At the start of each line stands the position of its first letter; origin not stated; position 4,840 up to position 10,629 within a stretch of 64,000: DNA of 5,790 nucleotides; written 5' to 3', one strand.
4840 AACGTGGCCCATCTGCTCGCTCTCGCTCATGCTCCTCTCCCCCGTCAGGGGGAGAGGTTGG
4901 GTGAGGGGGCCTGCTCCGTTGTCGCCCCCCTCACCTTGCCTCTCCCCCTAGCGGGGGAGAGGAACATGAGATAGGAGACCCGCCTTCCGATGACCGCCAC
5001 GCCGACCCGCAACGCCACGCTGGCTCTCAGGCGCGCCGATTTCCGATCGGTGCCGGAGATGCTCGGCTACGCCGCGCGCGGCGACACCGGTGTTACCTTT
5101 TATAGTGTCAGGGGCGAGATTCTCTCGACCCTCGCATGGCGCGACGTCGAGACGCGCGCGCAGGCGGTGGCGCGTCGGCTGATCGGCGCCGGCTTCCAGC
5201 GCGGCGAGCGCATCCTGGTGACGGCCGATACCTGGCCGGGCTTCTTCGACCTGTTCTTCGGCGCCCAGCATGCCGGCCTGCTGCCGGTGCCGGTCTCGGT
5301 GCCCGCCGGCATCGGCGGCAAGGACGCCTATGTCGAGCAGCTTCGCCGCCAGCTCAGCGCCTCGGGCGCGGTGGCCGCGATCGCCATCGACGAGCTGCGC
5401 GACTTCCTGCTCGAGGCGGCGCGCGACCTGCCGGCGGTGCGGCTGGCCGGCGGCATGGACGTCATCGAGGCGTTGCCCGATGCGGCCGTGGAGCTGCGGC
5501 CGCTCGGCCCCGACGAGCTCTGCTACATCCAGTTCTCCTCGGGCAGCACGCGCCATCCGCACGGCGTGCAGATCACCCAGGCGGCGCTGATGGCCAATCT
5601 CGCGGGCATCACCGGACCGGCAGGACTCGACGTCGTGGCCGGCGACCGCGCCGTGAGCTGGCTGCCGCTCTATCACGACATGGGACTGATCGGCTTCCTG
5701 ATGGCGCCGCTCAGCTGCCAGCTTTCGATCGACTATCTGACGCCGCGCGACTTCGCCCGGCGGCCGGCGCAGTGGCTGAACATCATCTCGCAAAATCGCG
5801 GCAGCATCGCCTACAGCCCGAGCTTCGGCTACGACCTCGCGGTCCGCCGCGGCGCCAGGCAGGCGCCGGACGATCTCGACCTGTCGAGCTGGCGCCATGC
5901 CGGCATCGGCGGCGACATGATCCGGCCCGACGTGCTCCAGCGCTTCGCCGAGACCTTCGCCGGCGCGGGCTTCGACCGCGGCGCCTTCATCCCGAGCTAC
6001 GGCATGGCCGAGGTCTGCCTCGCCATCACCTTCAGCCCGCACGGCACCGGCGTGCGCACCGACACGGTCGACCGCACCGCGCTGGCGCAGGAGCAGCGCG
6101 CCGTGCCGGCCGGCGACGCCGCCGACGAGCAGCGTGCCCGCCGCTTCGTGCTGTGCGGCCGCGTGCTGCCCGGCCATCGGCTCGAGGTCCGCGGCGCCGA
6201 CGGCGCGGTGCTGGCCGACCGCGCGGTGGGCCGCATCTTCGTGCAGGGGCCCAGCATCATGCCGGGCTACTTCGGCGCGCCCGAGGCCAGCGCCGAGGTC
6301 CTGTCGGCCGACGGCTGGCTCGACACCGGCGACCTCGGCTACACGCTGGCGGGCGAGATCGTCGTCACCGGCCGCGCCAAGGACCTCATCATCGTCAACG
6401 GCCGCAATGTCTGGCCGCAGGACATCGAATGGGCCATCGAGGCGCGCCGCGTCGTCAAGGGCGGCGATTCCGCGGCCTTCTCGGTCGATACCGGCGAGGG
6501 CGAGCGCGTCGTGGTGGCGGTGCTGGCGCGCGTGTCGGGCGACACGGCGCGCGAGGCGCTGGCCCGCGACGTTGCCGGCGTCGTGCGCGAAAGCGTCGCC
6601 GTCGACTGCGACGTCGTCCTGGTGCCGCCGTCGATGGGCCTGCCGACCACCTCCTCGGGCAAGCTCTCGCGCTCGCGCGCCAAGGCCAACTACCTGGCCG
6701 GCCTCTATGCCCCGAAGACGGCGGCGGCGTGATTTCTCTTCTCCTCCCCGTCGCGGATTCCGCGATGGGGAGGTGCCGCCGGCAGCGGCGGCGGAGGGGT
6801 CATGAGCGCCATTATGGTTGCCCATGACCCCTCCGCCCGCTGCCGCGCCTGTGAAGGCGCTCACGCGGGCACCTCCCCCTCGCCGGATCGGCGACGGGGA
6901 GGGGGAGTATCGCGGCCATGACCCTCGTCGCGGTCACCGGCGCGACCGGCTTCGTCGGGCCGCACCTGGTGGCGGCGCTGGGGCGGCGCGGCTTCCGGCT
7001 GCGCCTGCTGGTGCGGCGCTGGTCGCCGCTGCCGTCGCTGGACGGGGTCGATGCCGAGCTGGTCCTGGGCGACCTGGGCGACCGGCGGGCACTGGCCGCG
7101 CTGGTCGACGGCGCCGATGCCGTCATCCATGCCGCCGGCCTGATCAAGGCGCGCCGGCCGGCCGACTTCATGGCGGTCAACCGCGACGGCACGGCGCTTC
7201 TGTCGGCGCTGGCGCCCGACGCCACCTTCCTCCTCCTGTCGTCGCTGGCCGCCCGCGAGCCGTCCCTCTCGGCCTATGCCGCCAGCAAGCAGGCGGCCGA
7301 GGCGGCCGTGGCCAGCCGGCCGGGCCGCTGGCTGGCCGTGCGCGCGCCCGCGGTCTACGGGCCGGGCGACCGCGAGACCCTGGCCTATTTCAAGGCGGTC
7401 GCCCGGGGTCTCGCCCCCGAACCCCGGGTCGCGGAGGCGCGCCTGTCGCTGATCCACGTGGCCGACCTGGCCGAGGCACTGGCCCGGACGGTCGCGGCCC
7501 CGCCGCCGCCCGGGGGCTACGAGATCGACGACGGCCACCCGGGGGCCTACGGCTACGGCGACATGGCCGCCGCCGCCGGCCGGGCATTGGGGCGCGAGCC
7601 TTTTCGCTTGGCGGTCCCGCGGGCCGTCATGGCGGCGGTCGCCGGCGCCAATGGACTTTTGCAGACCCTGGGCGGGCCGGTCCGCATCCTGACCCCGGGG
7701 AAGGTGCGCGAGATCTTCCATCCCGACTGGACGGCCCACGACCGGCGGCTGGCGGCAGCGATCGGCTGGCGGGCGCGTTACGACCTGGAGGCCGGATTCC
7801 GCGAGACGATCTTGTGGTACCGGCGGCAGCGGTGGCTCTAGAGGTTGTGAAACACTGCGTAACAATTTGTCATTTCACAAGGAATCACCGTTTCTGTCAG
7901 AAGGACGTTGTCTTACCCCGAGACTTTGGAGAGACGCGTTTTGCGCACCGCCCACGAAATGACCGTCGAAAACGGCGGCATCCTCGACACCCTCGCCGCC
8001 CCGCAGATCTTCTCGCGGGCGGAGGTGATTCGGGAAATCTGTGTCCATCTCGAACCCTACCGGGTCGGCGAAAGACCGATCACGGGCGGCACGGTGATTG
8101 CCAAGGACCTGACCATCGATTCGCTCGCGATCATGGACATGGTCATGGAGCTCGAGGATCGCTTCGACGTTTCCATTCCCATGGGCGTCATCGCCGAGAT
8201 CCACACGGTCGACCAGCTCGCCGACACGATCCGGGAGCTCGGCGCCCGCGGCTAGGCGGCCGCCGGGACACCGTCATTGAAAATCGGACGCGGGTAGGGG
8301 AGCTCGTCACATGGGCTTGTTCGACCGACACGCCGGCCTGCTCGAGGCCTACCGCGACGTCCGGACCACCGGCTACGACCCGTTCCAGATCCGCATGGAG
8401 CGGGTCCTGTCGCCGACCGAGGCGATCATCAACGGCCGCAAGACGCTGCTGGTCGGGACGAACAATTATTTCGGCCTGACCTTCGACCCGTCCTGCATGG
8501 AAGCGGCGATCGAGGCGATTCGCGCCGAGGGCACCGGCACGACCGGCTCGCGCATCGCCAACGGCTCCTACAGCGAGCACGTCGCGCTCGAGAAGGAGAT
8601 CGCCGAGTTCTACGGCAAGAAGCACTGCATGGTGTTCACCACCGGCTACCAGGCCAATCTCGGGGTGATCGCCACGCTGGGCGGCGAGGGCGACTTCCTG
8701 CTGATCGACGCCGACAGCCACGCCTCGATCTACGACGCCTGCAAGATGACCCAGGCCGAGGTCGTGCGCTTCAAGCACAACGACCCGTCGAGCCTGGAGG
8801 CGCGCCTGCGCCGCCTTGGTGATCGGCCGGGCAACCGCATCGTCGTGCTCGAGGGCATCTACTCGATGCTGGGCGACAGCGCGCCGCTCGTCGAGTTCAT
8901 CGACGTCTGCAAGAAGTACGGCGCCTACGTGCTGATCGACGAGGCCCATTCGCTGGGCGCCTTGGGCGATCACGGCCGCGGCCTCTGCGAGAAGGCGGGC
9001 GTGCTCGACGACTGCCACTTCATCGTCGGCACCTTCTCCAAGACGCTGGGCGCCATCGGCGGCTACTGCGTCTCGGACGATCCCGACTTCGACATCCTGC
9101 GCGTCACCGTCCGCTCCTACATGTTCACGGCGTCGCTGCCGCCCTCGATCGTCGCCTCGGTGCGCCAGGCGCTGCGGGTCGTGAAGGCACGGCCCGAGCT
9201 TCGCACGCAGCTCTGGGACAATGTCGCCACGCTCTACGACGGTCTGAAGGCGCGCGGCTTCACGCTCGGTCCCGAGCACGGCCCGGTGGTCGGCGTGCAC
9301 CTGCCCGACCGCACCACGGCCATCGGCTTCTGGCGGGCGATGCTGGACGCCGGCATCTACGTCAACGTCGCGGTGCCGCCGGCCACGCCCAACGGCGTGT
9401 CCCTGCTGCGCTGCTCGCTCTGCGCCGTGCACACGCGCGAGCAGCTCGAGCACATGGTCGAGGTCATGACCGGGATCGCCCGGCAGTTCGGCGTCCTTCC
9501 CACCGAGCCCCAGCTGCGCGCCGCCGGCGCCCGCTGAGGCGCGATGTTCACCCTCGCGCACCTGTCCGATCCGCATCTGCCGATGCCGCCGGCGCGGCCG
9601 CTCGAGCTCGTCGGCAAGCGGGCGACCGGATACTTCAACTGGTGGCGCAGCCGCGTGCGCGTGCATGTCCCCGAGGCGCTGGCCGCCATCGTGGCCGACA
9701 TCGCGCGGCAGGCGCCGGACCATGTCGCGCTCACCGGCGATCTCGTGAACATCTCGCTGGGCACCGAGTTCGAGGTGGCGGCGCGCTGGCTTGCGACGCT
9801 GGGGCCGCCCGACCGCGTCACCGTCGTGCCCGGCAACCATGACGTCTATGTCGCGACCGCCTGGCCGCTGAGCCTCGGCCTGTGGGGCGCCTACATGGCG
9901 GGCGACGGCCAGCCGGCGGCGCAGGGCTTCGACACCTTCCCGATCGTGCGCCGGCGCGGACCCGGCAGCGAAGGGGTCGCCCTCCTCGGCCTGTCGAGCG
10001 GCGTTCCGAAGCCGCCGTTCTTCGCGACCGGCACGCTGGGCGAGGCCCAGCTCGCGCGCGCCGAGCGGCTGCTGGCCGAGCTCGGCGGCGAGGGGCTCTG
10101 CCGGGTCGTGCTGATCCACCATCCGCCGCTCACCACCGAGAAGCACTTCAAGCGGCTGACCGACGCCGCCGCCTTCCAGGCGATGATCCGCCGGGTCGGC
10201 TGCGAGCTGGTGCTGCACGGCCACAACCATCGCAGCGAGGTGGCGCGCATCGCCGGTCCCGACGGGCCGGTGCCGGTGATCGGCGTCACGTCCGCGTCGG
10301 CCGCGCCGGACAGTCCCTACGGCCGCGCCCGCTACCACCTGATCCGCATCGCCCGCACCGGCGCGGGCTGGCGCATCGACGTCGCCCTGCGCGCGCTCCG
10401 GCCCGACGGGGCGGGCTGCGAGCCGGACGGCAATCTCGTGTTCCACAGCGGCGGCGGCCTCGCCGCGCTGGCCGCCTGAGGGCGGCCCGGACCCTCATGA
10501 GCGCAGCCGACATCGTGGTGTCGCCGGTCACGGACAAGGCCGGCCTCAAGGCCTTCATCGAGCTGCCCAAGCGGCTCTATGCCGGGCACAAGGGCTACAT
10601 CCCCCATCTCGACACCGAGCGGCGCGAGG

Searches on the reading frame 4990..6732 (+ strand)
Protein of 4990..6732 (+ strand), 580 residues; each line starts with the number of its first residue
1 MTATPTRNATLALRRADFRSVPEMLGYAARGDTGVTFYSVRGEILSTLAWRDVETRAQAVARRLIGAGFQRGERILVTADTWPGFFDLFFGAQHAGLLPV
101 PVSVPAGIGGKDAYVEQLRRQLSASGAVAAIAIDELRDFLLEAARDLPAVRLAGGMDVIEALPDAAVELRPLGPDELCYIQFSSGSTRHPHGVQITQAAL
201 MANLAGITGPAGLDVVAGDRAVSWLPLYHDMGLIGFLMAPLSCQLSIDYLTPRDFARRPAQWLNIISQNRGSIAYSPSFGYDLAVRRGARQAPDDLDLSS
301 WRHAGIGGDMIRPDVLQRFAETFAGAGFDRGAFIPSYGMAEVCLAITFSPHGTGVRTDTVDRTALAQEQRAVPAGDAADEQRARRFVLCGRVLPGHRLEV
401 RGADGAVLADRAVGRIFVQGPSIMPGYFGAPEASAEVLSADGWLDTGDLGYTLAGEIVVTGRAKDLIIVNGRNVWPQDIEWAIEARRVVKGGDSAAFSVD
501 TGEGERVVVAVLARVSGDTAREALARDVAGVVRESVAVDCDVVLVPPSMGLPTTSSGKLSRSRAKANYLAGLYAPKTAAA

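Call 13: search_protein_families(library=pfam, proteins=[window:4990-6732:+], max_evalue=0.001)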
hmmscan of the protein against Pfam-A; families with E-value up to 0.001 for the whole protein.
window:4990-6732:+ (580 aa): 1 family
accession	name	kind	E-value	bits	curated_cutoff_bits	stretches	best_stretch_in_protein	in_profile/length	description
PF00501.34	AMP-binding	-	3.2e-50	171.5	29.9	1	46-428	20-384/384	AMP-binding enzyme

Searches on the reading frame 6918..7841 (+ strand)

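Call 13: search_protein_families(library=pfam, proteins=[window:6918-7841:+], max_evalue=0.001)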
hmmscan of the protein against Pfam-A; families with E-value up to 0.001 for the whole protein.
window:6918-7841:+ (307 aa): 7 families
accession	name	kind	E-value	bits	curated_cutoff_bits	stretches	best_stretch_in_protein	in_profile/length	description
PF01370.27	Epimerase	-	6.8e-19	68.7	20.9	1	4-194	1-227/240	NAD dependent epimerase/dehydratase family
PF13460.12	NAD_binding_10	-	1.7e-13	51.3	27.2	1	8-149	1-149/184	NAD(P)H-binding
PF01073.25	3Beta_HSD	-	1.5e-11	44.3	22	1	5-94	1-98/280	3-beta hydroxysteroid dehydrogenase/isomerase family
PF05368.20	NmrA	-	1.2e-09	38.7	27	1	3-96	4-92/298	NmrA-like family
PF04321.23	RmlD_sub_bind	-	4.4e-06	26.4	27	0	117-189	122-194/287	RmlD substrate binding domain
PF07993.18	NAD_binding_4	-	5.1e-06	26.3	20.1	0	6-34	1-32/258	Male sterility protein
PF16363.11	GDP_Man_Dehyd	-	5.5e-06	26.5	27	1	6-93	2-107/332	GDP-mannose 4,6 dehydratase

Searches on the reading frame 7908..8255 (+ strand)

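Call 13: search_protein_families(library=pfam, proteins=[window:7908-8255:+], max_evalue=0.001)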
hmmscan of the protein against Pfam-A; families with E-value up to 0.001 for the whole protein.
window:7908-8255:+ (115 aa): 1 family
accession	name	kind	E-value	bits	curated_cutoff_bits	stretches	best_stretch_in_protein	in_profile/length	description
PF00550.31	PP-binding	-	8.5e-09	36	20.8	1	67-108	26-67/67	Phosphopantetheine attachment site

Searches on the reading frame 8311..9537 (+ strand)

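Call 13: search_protein_families(library=pfam, proteins=[window:8311-9537:+], max_evalue=0.001)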
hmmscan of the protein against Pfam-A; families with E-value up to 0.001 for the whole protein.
window:8311-9537:+ (408 aa): 5 families
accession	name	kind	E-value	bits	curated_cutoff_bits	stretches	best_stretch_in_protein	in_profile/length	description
PF00155.27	Aminotran_1_2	-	1.5e-49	169.6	19.7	1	46-384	4-359/361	Aminotransferase class I and II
PF01053.26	Cys_Met_Meta_PP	-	5.2e-07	29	27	1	80-214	47-177/381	Cys/Met metabolism PLP-dependent enzyme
PF00266.25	Aminotran_5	-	2.2e-06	27.4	21.5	1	89-216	44-181/371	Aminotransferase class-V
PF01041.23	DegT_DnrJ_EryC1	-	3.1e-06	27.1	19.8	1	87-259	23-190/360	DegT/DnrJ/EryC1/StrS aminotransferase family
PF01212.27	Beta_elim_lyase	-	1.5e-05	24.9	27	1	90-283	34-215/288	Beta-eliminating lyase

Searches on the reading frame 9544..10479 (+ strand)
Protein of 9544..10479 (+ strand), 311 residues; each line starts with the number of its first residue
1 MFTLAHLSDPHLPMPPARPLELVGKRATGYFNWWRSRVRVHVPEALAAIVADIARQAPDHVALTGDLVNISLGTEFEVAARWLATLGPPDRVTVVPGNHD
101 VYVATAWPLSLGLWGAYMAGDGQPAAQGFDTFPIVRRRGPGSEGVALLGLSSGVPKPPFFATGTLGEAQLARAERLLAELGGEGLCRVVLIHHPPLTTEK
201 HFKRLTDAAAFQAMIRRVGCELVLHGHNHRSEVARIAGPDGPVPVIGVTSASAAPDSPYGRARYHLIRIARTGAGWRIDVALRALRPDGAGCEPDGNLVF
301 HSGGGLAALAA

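Call 13: search_protein_families(library=pfam, proteins=[window:9544-10479:+], max_evalue=0.001)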
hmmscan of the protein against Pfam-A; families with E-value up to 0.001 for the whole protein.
window:9544-10479:+ (311 aa): 2 families
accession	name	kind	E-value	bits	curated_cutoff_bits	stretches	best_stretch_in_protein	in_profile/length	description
PF00149.33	Metallophos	-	5.2e-13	50.3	21.5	1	3-230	2-190/191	Calcineurin-like phosphoesterase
PF12850.12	Metallophos_2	-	9.4e-07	29.4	27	1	45-237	15-125/154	Calcineurin-like phosphoesterase superfamily domain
